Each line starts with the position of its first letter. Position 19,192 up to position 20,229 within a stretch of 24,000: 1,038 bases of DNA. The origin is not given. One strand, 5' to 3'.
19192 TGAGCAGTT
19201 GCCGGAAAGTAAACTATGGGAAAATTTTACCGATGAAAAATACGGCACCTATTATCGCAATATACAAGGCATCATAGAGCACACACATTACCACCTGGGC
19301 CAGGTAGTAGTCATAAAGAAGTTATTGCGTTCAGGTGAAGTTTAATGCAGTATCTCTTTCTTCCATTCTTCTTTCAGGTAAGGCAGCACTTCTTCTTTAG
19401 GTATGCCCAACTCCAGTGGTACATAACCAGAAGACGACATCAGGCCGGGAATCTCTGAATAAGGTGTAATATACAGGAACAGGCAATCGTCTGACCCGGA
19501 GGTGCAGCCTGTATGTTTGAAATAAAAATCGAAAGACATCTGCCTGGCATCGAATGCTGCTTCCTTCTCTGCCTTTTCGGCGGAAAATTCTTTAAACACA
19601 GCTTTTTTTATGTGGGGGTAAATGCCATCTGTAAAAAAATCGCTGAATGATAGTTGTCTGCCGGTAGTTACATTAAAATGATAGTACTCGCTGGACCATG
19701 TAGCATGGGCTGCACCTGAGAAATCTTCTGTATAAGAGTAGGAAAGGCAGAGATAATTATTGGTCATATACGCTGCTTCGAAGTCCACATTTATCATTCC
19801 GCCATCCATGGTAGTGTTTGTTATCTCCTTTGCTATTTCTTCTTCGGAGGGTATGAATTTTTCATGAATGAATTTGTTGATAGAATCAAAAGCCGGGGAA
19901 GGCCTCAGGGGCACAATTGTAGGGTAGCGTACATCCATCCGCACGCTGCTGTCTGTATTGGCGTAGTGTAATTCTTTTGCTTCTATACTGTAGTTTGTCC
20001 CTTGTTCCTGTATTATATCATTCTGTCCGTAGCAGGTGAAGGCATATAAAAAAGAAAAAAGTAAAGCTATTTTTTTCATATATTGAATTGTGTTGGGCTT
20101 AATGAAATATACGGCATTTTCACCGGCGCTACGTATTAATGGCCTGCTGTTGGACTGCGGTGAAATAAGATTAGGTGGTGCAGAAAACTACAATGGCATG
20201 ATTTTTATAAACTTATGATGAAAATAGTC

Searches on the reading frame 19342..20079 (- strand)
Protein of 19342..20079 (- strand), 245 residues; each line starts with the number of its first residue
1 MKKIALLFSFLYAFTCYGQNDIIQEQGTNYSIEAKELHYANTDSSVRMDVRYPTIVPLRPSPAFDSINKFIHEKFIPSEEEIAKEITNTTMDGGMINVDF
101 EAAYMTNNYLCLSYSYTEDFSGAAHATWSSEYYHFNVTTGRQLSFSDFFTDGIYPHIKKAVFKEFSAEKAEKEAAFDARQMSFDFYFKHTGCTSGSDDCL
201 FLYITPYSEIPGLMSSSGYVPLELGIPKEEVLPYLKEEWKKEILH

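Call 34: search_protein_families(library=pfam, proteins=[window:19342-20079:-], max_evalue=0.001)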
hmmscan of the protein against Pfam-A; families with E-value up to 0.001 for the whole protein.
window:19342-20079:- (245 aa): 1 family
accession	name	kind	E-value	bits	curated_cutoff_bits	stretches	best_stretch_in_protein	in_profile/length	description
PF13739.11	PdaC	-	0.00071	21.1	29.1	0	43-125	5-92/95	Deacetylase PdaC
